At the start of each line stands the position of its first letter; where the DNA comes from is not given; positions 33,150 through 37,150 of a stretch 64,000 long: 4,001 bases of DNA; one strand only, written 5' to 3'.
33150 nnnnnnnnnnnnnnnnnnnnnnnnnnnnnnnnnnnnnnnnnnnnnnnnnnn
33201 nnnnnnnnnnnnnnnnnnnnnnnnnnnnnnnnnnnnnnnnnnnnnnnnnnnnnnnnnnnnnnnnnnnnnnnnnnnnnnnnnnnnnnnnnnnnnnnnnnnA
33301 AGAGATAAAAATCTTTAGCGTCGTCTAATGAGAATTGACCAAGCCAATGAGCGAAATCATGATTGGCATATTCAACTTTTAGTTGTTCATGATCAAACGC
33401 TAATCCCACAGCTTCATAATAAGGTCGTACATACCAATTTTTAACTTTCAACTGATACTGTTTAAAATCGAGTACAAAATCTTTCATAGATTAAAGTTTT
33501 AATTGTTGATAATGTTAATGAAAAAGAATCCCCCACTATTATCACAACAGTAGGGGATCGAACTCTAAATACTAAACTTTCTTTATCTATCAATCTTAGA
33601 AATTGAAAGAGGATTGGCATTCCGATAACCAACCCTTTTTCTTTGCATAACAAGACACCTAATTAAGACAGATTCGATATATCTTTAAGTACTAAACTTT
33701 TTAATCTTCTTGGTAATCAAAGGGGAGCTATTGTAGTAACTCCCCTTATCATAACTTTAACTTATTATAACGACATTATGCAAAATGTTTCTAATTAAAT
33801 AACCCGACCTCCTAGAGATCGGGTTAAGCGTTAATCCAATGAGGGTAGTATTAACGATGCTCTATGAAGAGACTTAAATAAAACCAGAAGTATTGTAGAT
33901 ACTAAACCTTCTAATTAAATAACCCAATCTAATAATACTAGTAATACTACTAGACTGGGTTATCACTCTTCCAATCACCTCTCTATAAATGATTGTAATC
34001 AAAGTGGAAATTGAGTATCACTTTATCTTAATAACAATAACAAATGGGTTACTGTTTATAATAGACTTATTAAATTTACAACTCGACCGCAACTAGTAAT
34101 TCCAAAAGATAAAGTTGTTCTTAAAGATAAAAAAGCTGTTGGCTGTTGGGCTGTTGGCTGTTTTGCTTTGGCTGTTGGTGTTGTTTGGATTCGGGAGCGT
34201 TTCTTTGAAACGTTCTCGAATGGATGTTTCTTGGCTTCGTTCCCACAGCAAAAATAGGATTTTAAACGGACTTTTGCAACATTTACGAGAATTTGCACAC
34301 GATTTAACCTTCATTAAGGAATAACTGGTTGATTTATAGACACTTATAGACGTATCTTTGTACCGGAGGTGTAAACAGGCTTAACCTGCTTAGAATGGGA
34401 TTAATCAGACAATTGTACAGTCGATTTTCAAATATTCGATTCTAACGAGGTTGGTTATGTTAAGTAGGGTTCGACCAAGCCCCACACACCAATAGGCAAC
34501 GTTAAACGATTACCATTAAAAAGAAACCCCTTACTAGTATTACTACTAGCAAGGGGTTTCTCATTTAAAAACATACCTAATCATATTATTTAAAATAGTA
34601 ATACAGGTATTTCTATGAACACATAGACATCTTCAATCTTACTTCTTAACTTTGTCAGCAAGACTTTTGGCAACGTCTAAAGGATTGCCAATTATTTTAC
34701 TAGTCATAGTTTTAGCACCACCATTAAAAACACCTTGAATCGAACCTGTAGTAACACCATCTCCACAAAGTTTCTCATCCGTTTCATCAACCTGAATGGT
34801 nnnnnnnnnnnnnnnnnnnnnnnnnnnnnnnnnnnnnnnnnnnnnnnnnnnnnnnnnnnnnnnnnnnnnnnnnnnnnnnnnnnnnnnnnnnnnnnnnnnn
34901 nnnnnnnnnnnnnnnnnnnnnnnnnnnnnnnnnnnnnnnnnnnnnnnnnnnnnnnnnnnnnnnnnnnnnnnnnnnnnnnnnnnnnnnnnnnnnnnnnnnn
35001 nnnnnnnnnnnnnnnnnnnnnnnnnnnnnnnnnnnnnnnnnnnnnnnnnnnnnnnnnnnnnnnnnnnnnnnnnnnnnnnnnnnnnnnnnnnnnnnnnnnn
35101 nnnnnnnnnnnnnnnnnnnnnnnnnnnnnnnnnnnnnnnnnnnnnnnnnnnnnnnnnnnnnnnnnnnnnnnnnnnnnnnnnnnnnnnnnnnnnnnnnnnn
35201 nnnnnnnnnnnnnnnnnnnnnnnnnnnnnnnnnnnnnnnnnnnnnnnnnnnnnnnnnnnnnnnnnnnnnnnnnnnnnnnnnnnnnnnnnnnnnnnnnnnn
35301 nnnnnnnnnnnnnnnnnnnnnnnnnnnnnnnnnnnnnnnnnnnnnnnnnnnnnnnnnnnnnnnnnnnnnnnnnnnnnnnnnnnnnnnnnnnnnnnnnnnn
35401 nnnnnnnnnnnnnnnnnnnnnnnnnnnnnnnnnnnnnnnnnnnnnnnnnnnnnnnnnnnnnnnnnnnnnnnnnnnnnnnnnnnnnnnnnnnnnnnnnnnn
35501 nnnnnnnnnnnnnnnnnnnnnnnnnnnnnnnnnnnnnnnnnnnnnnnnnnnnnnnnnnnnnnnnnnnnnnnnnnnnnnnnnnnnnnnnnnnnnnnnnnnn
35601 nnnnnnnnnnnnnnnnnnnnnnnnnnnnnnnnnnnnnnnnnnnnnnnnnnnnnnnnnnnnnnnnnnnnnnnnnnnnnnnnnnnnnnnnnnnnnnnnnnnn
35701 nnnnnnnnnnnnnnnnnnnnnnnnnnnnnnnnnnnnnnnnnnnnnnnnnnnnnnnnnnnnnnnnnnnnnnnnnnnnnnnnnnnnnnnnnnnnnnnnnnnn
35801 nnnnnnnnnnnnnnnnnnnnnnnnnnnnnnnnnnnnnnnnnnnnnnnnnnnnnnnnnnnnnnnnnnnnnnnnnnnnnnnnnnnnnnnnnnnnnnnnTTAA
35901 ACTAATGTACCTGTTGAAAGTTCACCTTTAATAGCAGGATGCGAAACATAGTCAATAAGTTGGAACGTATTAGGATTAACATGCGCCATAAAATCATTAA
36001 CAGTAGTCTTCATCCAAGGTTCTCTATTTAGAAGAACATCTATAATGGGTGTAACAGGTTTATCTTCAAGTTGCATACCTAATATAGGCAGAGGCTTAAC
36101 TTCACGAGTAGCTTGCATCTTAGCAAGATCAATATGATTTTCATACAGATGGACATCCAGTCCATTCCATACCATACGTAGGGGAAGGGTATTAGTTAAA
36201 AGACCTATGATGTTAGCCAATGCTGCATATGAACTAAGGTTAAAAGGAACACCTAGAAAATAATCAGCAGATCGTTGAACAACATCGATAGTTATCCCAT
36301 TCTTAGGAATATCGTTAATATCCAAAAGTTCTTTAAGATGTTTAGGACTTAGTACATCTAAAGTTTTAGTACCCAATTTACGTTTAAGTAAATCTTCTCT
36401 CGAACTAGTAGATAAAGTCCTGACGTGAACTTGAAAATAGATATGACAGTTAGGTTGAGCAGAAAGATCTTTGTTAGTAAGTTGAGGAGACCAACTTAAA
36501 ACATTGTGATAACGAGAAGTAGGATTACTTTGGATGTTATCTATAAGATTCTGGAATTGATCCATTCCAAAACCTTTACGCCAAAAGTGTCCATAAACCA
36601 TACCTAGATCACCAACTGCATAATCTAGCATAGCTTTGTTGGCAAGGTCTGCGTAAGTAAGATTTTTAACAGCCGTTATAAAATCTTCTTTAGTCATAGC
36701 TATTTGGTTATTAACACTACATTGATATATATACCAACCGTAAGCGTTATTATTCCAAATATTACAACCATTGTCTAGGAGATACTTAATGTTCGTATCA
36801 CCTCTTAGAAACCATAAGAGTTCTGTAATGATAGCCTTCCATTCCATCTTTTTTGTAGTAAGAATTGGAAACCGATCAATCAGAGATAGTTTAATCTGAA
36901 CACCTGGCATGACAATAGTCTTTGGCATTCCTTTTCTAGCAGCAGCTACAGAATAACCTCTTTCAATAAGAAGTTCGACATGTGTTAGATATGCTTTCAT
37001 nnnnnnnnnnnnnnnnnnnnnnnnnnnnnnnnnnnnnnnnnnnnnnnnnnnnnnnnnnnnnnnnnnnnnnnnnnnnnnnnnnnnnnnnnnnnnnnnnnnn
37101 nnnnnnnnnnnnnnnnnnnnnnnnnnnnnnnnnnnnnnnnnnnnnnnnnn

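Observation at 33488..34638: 1.15-kb ORF-poor, hairpin-dense region inside an otherwise tightly packed gene block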

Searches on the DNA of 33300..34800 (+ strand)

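Call 6: search_rna_families(source=window, start=33300, end=34800, threshold=evalue, max_evalue=10, show_alignments=3)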
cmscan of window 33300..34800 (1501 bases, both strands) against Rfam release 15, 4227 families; matches with E-value up to 10: 25.
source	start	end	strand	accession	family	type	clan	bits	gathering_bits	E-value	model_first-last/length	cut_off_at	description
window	34518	34612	-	RF00515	PyrR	Cis-reg;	-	26.2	54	0.49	1-115/115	no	PyrR binding site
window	33879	33967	-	RF02752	ES056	Gene; sRNA;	-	24.3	43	0.21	1-92/92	no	ES056 sRNA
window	34521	34607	-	RF01470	rli38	Gene; sRNA;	-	23.9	49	1.4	1-150/150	no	Listeria sRNA rli38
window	33518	33615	-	RF04177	BTnc201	Gene; sRNA;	-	23.8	105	0.18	1-99/99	no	Bacteroides sRNA BTnc201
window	33713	33789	-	RF02551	DapZ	Cis-reg;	-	23.4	56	0.24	1-78/78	no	ABC transporter regulator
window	33741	33830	+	RF00033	MicF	Gene; antisense;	-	22.3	79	2.1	1-94/94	no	MicF RNA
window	34390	34562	+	RF01470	rli38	Gene; sRNA;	-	21.9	49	3.3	1-150/150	no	Listeria sRNA rli38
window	33523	33651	-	RF01470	rli38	Gene; sRNA;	-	20.7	49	5.6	1-150/150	no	Listeria sRNA rli38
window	33522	33592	-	RF02399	NsiR1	Gene; sRNA;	-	20.5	39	0.34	1-60/60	no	Nitrogen stress-induced RNA 1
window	33521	33614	-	RF00515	PyrR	Cis-reg;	-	20.4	54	6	1-115/115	no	PyrR binding site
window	34379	34577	-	RF02417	VR-RNA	Gene; sRNA;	-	19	100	0.22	1-397/397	no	VR-RNA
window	33464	33556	-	RF00082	SraG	Gene; sRNA;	-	19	50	2.1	1-177/177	no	SraG RNA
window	33964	34080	-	RF00421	SNORA32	Gene; snRNA; snoRNA; HACA-box;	-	18.8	60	6.8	1-121/121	no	Small nucleolar RNA SNORA32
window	34193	34219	+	RF04048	mir-7927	Gene; miRNA;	-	18.6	75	1.4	1-56/56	no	mir-7927 microRNA precursor family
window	33607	33659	-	RF02596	cyano_het_sRNA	Gene; sRNA;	-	17.9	35.7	1.6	1-56/56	no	Cyanobacteria heterocyst sRNA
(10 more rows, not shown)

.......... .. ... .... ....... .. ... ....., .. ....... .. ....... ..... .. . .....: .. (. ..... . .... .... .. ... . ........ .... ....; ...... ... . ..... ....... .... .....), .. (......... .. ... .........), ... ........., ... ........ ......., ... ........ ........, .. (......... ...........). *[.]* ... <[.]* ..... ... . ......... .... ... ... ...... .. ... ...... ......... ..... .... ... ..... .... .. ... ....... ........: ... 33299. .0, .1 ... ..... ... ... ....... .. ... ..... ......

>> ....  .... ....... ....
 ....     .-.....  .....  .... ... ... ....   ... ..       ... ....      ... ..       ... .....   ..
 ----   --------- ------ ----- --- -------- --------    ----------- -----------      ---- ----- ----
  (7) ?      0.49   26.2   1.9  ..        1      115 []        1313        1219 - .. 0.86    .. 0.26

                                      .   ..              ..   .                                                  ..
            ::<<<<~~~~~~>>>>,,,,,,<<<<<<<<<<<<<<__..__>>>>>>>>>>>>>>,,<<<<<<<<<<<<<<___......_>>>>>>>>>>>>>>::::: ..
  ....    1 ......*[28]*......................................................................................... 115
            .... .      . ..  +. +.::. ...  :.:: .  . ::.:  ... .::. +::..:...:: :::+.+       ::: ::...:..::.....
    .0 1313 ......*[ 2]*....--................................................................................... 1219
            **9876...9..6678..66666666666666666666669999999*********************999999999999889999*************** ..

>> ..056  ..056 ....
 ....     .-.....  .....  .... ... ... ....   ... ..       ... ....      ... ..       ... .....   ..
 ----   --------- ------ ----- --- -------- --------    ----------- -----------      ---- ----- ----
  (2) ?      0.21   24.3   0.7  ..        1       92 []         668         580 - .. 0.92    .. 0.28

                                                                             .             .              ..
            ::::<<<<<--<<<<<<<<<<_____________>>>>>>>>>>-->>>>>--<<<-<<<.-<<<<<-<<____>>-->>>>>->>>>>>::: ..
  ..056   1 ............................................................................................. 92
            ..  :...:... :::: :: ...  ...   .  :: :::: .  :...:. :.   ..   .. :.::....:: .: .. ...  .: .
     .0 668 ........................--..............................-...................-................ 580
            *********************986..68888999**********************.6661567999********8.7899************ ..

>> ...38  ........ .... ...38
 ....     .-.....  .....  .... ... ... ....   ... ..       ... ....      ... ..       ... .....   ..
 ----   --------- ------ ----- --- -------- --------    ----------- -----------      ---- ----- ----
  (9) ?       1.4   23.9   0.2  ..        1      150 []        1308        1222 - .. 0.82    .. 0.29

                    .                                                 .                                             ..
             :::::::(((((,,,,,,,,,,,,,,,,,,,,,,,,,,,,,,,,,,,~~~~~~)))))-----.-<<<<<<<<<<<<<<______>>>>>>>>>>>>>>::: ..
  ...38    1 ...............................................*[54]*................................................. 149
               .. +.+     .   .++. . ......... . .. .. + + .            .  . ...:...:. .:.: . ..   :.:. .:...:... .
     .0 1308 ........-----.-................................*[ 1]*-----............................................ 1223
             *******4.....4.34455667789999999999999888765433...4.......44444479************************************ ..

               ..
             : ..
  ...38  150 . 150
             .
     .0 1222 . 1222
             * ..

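Call 7: search_dna_similar(query=window:33300-34800:+, collection=phages, mode=distant, max_rows=30)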
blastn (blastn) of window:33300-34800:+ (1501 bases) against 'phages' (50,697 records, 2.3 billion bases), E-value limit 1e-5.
No match.

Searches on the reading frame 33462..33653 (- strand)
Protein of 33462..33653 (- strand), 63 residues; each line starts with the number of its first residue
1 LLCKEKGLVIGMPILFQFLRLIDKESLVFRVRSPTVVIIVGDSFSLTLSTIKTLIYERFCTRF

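Call 87: search_protein_families(library=phrogs, proteins=[window:33462-33653:-], max_evalue=1)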
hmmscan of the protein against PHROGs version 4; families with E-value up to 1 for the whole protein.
window:33462-33653:- (63 aa): 1 family
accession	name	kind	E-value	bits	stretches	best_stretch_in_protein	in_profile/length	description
phrog_38221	-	unknown function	0.22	12.5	1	26-46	6-26/68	-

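Call 88: search_protein_families(library=pfam, proteins=[window:33462-33653:-], max_evalue=1)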
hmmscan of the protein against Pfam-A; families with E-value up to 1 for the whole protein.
window:33462-33653:- (63 aa): 0 families

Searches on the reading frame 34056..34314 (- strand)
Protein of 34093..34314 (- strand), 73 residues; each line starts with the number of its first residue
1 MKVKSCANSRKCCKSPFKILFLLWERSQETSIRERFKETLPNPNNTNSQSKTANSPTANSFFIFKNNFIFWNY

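Call 86: search_protein_families(library=padloc, proteins=[window:34093-34314:-], max_evalue=0.01)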
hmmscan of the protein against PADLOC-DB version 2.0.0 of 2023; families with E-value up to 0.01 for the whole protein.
window:34093-34314:- (73 aa): 0 families

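Call 87: search_protein_families(library=phrogs, proteins=[window:34093-34314:-, window:34056-34298:-], max_evalue=1)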
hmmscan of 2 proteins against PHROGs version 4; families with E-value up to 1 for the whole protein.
window:34093-34314:- (73 aa): 0 families

window:34056-34298:- (80 aa): 0 families

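Call 88: search_protein_families(library=pfam, proteins=[window:34093-34314:-, window:34056-34298:-], max_evalue=1)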
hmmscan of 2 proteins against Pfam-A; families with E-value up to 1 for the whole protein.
window:34093-34314:- (73 aa): 0 families

window:34056-34298:- (80 aa): 0 families

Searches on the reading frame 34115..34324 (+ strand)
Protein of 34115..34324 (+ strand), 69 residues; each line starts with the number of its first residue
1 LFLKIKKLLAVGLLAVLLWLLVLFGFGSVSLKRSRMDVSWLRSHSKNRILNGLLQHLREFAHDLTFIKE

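Call 63: search_protein_representatives(protein=window:34115-34321:+)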
Query: 69 residues. Proteins with E-value up to 0.001 (for the whole library): 0; up to 1e-10: 0; up to 1e-30: 0. The best 0 are listed.

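Call 86: search_protein_families(library=padloc, proteins=[window:34115-34324:+], max_evalue=0.01)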
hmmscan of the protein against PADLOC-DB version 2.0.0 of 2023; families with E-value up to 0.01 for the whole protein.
window:34115-34324:+ (69 aa): 0 families

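Call 87: search_protein_families(library=phrogs, proteins=[window:34115-34324:+], max_evalue=1)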
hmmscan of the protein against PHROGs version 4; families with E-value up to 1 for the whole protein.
window:34115-34324:+ (69 aa): 0 families

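Call 88: search_protein_families(library=pfam, proteins=[window:34115-34324:+], max_evalue=1)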
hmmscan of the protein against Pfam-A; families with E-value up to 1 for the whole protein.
window:34115-34324:+ (69 aa): 0 families

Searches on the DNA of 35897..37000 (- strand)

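Call 107: search_rna_families(source=L013, start=12300, end=13700, threshold=evalue, max_evalue=0.1)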
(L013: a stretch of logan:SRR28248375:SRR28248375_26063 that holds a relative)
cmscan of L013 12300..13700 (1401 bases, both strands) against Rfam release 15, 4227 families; matches with E-value up to 0.1: 1.
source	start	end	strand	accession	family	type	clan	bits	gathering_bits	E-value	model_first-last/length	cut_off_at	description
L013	13277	13411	+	RF01828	SprD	Gene; sRNA;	-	21.6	100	0.077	1-142/142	no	Small pathogenicity island RNA D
